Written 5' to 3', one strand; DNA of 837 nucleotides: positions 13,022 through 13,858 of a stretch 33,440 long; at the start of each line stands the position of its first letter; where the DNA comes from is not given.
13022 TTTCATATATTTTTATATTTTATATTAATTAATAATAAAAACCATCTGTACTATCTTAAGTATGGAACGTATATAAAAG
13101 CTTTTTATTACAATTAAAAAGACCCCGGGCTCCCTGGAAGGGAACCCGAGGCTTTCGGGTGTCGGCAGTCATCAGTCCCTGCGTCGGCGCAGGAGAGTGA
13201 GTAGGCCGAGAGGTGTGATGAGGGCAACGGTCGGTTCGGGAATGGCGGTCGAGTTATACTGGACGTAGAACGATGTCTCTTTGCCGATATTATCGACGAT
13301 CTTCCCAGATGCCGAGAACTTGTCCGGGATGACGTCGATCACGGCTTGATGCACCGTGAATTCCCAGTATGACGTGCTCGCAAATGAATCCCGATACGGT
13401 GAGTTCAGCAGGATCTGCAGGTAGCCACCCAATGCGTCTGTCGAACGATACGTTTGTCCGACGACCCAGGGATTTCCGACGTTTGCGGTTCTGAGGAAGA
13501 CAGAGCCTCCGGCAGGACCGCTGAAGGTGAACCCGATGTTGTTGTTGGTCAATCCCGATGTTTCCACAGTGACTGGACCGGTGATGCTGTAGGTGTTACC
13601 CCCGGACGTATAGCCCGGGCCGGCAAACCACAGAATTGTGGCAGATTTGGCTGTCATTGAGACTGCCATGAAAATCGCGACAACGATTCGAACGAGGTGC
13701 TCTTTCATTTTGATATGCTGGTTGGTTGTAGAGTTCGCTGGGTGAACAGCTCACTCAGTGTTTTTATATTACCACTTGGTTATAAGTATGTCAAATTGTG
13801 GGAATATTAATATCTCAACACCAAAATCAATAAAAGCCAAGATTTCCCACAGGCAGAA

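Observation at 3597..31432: Window-scale mosaic: every G+C-rich patch is an intergenic unit using a different expression grammar from the host genes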

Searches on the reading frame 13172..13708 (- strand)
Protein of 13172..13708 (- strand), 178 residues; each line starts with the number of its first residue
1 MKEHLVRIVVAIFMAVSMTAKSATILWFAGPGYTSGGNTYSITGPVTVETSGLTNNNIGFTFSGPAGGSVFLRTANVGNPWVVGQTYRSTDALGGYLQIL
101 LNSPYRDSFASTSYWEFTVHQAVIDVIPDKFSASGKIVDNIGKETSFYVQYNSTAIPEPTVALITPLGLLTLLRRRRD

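Call 14: search_protein_families(library=pfam, proteins=[window:13172-13708:-], max_evalue=0.1)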
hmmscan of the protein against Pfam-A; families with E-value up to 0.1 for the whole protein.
window:13172-13708:- (178 aa): 0 families

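Call 15: search_protein_families(library=ncbifam, proteins=[window:13172-13708:-], max_evalue=0.1)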
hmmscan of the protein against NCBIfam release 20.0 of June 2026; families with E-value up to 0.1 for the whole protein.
window:13172-13708:- (178 aa): 3 families
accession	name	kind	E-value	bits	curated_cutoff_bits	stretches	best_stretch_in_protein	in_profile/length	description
NF038129.1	PEP_NF038129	equivalog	0.0015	18.4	65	0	152-177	167-194/194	NF038129 family PEP-CTERM protein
NF038120.1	PEP_CTERM_QFxxD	subfamily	0.026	14.4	80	1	153-177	190-214/215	NF038120 family PEP-CTERM protein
NF038126.1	PEP_CTERM_FxDxF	subfamily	0.039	14.2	50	0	108-177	97-165/165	FxDxF family PEP-CTERM protein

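Call 16: find_encoding_contigs(protein=window:13172-13708:-, flank=10000, max_places=10)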
Protein window:13172-13708:- (178 aa): 3 contigs read that carry it; 3 places shown.
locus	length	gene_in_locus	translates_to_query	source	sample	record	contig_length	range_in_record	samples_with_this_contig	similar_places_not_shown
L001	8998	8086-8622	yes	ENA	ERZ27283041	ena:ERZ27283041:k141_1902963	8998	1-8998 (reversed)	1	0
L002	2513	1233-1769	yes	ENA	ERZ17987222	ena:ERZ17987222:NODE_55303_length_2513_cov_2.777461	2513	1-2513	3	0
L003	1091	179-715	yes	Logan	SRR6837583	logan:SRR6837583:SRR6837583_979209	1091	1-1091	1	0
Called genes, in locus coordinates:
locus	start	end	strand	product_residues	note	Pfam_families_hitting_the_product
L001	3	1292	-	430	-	?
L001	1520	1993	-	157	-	PF02452:PemK_toxin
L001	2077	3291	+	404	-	PF13393:tRNA-synt_His, PF00587:tRNA-synt_2b, PF03129:HGTP_anticodon (weak)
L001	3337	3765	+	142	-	PF02452:PemK_toxin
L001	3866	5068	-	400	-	PF13200:DUF4015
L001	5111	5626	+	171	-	-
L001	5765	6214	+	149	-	-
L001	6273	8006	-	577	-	PF01656:CbiA (weak), PF06418:CTP_synth_N, PF00117:GATase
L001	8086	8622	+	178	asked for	-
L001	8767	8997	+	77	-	?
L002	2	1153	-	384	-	?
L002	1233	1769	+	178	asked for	-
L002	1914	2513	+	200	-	?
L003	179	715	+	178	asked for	-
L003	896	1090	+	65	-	?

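Call 27: find_homologous_proteins(query=window:13172-13708:-, max_evalue=0.01)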
Query window:13172-13708:- (178 aa): 3 proteins with E <= 0.01 among 128 candidates.
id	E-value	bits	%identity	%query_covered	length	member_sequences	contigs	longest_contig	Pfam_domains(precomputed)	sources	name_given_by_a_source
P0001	5.6e-107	373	93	93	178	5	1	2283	-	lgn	-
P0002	6.3e-64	233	59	99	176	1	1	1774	-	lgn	-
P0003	7.9e-12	63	34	96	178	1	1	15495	-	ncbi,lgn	-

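Call 28: find_encoding_contigs(protein=P0003, flank=8000)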
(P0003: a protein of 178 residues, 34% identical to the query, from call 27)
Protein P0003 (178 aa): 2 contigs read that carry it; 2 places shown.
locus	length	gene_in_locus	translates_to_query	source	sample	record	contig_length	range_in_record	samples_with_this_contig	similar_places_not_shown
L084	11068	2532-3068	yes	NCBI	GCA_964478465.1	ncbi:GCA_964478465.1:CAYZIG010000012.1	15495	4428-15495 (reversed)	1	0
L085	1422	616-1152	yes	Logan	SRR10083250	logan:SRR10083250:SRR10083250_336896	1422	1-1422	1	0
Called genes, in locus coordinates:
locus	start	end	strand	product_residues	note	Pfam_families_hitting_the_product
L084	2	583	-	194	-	?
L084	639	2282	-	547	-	PF01656:CbiA (weak), PF06418:CTP_synth_N, PF00117:GATase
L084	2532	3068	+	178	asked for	-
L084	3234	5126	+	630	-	PF13304:AAA_21 (faint), PF00005:ABC_tran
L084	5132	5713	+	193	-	PF13482:RNase_H_2, PF10108:DNA_pol_B_exo2 (weak)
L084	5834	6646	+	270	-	PF13462:Thioredoxin_4, PF01323:DSBA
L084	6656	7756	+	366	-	PF07690:MFS_1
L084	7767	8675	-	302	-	PF00188:CAP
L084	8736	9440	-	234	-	PF01209:Ubie_methyltran, PF05175:MTS (weak), PF13489:Methyltransf_23, PF13847:Methyltransf_31, PF08241:Methyltransf_11, PF08242:Methyltransf_12, PF13649:Methyltransf_25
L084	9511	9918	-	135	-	-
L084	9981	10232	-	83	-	-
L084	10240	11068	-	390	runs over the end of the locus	PF02646:RmuC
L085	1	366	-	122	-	?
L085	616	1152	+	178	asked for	-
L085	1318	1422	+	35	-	?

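Call 29: find_encoding_contigs(protein=P0002, flank=8000)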
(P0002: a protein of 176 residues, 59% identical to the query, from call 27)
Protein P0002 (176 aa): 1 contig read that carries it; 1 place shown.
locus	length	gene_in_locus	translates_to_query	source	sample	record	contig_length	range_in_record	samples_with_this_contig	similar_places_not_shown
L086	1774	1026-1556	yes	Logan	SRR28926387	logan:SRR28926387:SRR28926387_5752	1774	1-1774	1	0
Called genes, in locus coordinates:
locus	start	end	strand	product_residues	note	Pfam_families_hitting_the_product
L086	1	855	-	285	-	?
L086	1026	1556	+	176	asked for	-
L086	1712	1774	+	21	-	?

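Call 30: find_encoding_contigs(protein=P0001, flank=8000)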
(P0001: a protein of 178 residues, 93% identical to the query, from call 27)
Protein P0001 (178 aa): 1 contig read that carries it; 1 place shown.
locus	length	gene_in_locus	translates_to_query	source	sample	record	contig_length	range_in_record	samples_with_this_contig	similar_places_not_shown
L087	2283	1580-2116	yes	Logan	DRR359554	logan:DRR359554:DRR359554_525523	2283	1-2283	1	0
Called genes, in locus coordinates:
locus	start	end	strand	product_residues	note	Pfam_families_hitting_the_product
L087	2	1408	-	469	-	?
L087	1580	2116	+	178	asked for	-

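Call 51: search_protein_representatives(alignment_id=A1)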
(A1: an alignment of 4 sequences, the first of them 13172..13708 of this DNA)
Query: 4 sequences, 178 profile positions. Proteins with E-value up to 0.001 (for the whole library): 23; up to 1e-10: 5; up to 1e-30: 3. The best 23 are listed.
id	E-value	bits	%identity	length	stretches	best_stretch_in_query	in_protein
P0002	9.8e-91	318.8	-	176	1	1-177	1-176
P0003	2.2e-65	236.2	-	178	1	1-178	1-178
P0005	2.7e-44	167.5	-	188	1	1-177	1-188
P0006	1.5e-29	119.5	-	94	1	93-159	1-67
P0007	1.3e-12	64.3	-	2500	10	137-177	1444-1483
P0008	4.7e-08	49.5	-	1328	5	5-92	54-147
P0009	6.9e-07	45.7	-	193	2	128-177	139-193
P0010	9.0e-07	45.3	-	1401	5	152-177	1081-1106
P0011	1.3e-06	44.8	-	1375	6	147-177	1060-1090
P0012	2.5e-06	43.8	-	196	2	144-177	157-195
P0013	4.3e-06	43.1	-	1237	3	152-177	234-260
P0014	4.8e-06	42.9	-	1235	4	146-177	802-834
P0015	7.8e-06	42.2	-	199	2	1-52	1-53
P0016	8.3e-06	42.2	-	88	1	1-92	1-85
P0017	1.4e-05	41.4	-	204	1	111-177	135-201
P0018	5.4e-05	39.5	-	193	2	1-44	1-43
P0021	3.3e-04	37.0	-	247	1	18-177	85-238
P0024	5.7e-04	36.2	-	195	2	14-43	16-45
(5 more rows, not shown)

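Call 54: list_cluster_members(proteins=[P0005, P0009, P0012, P0015, P0018, P0024, P0017, P0016, P0021, P0007])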
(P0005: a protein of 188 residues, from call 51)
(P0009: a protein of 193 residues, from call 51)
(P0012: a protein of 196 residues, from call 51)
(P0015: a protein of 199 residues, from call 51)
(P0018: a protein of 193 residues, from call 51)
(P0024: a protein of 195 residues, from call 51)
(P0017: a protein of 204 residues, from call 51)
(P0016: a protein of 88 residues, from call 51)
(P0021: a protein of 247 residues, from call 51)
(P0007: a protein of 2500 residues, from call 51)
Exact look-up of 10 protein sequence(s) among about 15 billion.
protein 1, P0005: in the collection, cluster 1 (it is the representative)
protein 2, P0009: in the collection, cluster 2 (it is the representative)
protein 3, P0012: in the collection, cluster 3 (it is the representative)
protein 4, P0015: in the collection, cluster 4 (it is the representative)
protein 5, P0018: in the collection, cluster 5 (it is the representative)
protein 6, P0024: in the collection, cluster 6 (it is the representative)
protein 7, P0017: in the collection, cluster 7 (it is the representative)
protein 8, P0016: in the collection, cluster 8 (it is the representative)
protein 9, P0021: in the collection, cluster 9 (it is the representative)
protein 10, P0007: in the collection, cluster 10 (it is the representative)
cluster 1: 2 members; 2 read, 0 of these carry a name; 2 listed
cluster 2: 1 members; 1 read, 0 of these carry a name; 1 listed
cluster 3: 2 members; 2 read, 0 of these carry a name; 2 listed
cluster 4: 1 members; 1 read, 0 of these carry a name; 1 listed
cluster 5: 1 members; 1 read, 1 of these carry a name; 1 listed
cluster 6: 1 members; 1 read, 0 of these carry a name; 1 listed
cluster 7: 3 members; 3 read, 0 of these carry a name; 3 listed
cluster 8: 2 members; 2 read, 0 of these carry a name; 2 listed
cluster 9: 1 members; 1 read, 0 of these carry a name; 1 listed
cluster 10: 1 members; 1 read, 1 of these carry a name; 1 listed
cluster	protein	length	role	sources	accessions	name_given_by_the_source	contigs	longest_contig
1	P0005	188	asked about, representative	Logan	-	-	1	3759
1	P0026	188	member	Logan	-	-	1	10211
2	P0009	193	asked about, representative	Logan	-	-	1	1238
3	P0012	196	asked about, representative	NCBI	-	-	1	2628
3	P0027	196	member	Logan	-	-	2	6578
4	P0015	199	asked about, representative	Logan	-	-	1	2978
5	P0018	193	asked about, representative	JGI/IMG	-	hypothetical protein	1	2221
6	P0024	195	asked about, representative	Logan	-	-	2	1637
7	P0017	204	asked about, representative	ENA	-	-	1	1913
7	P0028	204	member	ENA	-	-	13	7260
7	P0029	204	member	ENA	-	-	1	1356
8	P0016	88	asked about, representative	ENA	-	-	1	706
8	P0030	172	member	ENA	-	-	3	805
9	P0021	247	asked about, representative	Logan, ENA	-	-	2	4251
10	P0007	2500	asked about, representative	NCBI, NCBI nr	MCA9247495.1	MAG: PEP-CTERM sorting domain-containing protein [Planctomycetales bacterium] | PEP-CTERM sorting domain-containing protein [Planctomycetales bacterium]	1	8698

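Call 55: find_homologous_proteins(query=A3, max_evalue=0.001)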
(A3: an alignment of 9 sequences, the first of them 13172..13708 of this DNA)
Query A3 (9 sequences) (178 aa, profile of the alignment): 19 proteins with E <= 0.001 among 4311 candidates.
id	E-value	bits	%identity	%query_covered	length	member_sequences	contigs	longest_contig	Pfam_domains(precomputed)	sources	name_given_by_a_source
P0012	6.6e-62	226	-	-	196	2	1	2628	-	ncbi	-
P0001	6.1e-60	220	93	93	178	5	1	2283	-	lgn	-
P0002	1.1e-58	216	59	99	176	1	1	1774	-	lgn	-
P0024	9.9e-56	206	28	34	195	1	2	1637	-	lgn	-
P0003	5.1e-55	204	34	96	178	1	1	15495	-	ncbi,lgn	-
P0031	3.8e-52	195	46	99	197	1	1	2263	-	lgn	-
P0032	1.5e-48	183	25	93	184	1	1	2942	-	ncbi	-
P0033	1.2e-45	173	23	99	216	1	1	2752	-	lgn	-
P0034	7.7e-39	151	42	16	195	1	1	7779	-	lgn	-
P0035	8.3e-36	141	43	16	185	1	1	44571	-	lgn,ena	-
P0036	2.7e-32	130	32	12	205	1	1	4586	-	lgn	-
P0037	1.2e-30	124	40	20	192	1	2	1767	-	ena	-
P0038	1.8e-20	91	52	16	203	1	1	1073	-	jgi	jgi:hypothetical protein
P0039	1.4e-17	82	42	16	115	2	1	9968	-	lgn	-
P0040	5.7e-17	80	30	26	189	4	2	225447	PF07589.17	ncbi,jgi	ncbi:MAG: PEP-CTERM sorting domain-containing protein [Sedimentisphaerales bacterium]|jgi:hypothetic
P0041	4.3e-15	74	-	-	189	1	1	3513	PF07589.17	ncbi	-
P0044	3.0e-7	48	36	15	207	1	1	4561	PF07589.17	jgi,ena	-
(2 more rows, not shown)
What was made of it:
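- On PEP-CTERM sorting-signal proteins (PF07589 / TIGR02595): Distant homologues P0040, P0041 and P0044 do carry PF07589 (call 55).
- Closest known: PEP-CTERM / exosortase cargo proteins. Same: Homologues in Planctomycetota are annotated as PEP-CTERM proteins (call 55).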

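Call 56: find_encoding_contigs(protein=P0035, flank=6000, max_places=3)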
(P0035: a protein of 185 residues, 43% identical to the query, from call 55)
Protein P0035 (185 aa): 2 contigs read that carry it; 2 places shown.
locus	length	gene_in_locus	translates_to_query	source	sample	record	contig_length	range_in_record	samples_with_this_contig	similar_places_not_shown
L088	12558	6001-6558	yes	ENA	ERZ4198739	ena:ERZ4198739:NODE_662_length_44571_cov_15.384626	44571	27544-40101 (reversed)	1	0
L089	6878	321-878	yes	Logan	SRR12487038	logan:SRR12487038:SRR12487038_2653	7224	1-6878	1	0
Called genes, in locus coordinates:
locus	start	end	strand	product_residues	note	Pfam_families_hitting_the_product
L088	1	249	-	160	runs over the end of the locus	PF02452:PemK_toxin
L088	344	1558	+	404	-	PF13393:tRNA-synt_His, PF00587:tRNA-synt_2b, PF03129:HGTP_anticodon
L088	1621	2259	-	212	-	PF02142:MGS (weak)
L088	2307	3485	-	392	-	PF13200:DUF4015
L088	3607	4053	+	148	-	-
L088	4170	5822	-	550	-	PF01656:CbiA (faint), PF06418:CTP_synth_N, PF00117:GATase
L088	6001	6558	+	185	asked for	-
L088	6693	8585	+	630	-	PF13304:AAA_21 (faint), PF00005:ABC_tran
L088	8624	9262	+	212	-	PF12832:MFS_1_like (weak), PF07690:MFS_1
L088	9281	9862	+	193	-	PF13482:RNase_H_2, PF10108:DNA_pol_B_exo2 (weak)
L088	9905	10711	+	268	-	PF18400:Thioredoxin_12 (faint), PF13462:Thioredoxin_4, PF13098:Thioredoxin_2 (faint), PF01323:DSBA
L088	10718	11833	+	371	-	PF07690:MFS_1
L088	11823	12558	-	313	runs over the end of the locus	PF00188:CAP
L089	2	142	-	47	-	?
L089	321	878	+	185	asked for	-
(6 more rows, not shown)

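Call 57: find_encoding_contigs(protein=P0034, flank=6000, max_places=3)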
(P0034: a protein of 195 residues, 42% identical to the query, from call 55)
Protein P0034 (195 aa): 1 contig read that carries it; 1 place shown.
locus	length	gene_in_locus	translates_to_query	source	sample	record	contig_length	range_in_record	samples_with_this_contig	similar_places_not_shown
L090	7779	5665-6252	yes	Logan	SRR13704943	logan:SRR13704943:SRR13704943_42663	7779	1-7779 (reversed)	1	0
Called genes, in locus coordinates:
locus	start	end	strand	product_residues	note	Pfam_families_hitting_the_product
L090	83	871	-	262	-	PF01509:TruB_N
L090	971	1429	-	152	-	PF01245:Ribosomal_L19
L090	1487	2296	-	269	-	PF00849:PseudoU_synth_2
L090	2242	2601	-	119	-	PF01035:DNA_binding_1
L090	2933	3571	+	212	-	PF03741:TerC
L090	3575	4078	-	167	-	-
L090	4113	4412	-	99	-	-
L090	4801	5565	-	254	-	PF02673:BacA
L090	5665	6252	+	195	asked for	-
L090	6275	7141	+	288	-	PF00730:HhH-GPD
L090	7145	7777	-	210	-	?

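Call 58: find_encoding_contigs(protein=P0012, flank=6000, max_places=3)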
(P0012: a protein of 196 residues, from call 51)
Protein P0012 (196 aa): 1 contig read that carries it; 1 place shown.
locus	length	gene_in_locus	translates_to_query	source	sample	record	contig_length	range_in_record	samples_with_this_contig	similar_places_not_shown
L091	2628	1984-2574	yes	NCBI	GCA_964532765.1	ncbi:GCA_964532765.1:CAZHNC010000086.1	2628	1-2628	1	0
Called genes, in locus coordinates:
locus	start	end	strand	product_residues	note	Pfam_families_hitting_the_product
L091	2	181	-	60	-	?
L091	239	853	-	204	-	PF02223:Thymidylate_kin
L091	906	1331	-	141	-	PF00692:dUTPase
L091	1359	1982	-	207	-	PF00383:dCMP_cyt_deam_1, PF14437:MafB19-deam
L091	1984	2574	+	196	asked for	-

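Call 72: find_encoding_contigs(protein=P0040, flank=5000, max_places=2)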
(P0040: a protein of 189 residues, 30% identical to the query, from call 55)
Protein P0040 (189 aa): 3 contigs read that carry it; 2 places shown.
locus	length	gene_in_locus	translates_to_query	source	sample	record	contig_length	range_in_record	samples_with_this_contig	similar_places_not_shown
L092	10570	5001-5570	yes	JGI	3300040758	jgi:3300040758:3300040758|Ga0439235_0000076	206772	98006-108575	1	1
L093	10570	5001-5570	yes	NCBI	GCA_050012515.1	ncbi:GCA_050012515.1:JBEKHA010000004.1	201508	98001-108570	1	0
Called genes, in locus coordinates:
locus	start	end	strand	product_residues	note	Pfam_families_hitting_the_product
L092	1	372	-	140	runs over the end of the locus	-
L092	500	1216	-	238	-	PF06271:RDD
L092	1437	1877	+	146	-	PF12724:Flavodoxin_5 (weak), PF00258:Flavodoxin_1, PF03358:FMN_red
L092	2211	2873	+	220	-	PF02525:Flavodoxin_2, PF03358:FMN_red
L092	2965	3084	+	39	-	-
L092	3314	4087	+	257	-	PF14686:fn3_3 (faint), PF17802:SpaA (faint), PF22904:NOMO1-like_2nd (faint), PF09430:EMC7_beta-sandw (faint), PF13715:CarbopepD_reg_2 (faint), PF13620:CarboxypepD_reg, PF17210:SdrD_B (weak)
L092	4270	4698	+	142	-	PF13211:DUF4019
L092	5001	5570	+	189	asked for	PF07589:PEP_exosort_dom (weak)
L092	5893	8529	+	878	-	PF05048:NosD, PF13229:Beta_helix, PF05048:NosD (weak), PF13229:Beta_helix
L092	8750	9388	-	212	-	-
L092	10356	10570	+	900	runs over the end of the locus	PF02018:CBM_4_9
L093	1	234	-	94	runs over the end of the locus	-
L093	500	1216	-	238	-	PF06271:RDD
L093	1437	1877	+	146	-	PF12724:Flavodoxin_5 (weak), PF00258:Flavodoxin_1, PF03358:FMN_red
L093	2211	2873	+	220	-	PF02525:Flavodoxin_2, PF03358:FMN_red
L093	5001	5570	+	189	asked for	PF07589:PEP_exosort_dom (weak)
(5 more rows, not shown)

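Call 73: find_encoding_contigs(protein=P0039, flank=5000, max_places=2)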
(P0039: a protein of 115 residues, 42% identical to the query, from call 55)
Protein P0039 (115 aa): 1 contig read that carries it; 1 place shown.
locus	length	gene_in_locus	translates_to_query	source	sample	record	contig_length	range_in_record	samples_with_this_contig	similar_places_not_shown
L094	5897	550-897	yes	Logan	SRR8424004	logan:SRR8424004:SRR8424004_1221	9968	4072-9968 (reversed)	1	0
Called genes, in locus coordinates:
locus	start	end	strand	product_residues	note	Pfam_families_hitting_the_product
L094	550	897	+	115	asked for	-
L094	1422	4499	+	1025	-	PF13424:TPR_12 (faint), PF13428:TPR_14 (faint), PF13374:TPR_10 (faint), PF00515:TPR_1, PF07719:TPR_2 (weak), PF13181:TPR_8 (faint)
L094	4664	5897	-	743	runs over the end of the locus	PF00404:Dockerin_1 (weak)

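Call 80: predict_structure(alignment_id=A3)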
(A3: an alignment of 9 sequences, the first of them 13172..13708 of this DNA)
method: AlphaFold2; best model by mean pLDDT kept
length: 178 residues; sequences in the alignment: 9
mean_pLDDT: 77.2   pTM: 0.70
mean pLDDT of the five models: 77.2, 76.8, 62.8, 61.7, 58.2
residues with pLDDT >= 90: 78; 70-90: 42; 50-70: 26; < 50: 32
segments of 3 or more residues with pLDDT < 50: 13-21, 157-178
pLDDT, mean of each block of 10 residues (from residue 1): 54 47 83 92 90 81 88 74 88 80 92 92 87 94 95 61 40 47
secondary structure, 60 per line:
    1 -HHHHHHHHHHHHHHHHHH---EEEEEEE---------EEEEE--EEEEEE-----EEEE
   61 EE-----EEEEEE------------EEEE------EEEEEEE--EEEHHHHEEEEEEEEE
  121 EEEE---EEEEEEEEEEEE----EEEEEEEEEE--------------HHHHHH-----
elements in order: H2-19 E23-29 E39-43 E46-51 E57-62 E68-73 E86-89 E96-102 E105-107 H108-111 E112-124 E128-139 E144-153 H168-173

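Call 83: find_encoding_contigs(protein=P0031, flank=5000, max_places=3)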
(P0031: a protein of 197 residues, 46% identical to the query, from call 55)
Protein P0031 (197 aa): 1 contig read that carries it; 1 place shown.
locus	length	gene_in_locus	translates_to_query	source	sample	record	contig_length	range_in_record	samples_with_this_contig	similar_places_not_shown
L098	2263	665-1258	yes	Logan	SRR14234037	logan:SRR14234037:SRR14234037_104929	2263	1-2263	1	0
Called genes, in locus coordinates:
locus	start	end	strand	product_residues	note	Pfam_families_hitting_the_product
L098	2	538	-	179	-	?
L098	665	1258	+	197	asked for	-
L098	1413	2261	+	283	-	?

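Call 84: fold_search(model_id=the predicted structure, library=pdb)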
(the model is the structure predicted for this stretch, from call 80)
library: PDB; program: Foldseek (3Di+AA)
matches with E <= 10: 1125; with E <= 0.001: 0
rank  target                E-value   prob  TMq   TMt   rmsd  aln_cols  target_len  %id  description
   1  6d0t_B                8.0e-03  0.99  0.32  0.46   6.2       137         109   18  De novo design of a fluorescence-activating beta barrel - BB1 (released 2018-09-19)
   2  1e5p_B                1.2e-02  0.72  0.25  0.29  14.5       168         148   17  Crystal structure of aphrodisin, a sex pheromone from female hamster (released 2001-07-26)
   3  6d0t_A                1.4e-02  0.99  0.34  0.49   5.6       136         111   19  De novo design of a fluorescence-activating beta barrel - BB1 (released 2018-09-19)
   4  7bup_B                2.4e-02  0.54  0.21  0.16  11.1       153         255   10  Crystal structure of PCNA from pathogenic yeast Candida albicans (released 2021-02-17)
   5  3fiq_A                4.6e-02  0.69  0.29  0.33  13.7       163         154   12  Odorant Binding Protein OBP1 (released 2009-05-19)
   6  1e5p_C                4.6e-02  0.54  0.26  0.30  14.4       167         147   16  Crystal structure of aphrodisin, a sex pheromone from female hamster (released 2001-07-26)
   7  4h69_B                5.1e-02  0.18  0.18  0.18  16.5       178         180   10  Crystal Structure of the Allene Oxide Cyclase 2 from Physcomitrella patens complexed with substrate analog (released 2012-10-17)
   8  5x7y_C                7.1e-02  0.75  0.32  0.34   9.6       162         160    9  Crystal Structure of the Dog Lipocalin Allergen Can f 6 (released 2018-04-04)
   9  3em0_B                7.5e-02  0.23  0.24  0.27  10.0       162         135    9  Crystal structure of Zebrafish Ileal Bile Acid-Bindin Protein complexed with cholic acid (crystal form B). (released 2009-01-13)
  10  4h69_D                7.5e-02  0.20  0.19  0.19  15.7       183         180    9  Crystal Structure of the Allene Oxide Cyclase 2 from Physcomitrella patens complexed with substrate analog (released 2012-10-17)
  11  1a3y_A                8.3e-02  0.51  0.27  0.31  14.0       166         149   13  ODORANT BINDING PROTEIN FROM NASAL MUCOSA OF PIG (released 1999-02-16)
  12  7bup_C                8.3e-02  0.25  0.19  0.15  12.7       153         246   13  Crystal structure of PCNA from pathogenic yeast Candida albicans (released 2021-02-17)
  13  6xrb_A                8.3e-02  0.13  0.16  0.19  15.3       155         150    8  Crystal structure of SciW from Salmonella typhimurium (released 2020-12-30)
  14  7ui9_t                8.3e-02  0.11  0.16  0.14  16.3       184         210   11  Core Mediator-PICearly (Copy A) (released 2023-02-15)
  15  1dzj_A                9.2e-02  0.51  0.27  0.31  14.0       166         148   13  Porcine Odorant Binding Protein Complexed with 2-amino-4-butyl-5-propylselenazole (released 2000-12-06)
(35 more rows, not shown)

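Call 93: search_protein_families(library=padloc, proteins=[window:13172-13708:-], max_evalue=0.01)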
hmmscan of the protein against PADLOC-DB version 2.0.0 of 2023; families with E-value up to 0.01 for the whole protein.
window:13172-13708:- (178 aa): 0 families

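Call 94: search_protein_families(library=phrogs, proteins=[window:13172-13708:-], max_evalue=0.01)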
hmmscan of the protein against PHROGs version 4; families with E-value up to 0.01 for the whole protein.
window:13172-13708:- (178 aa): 0 families
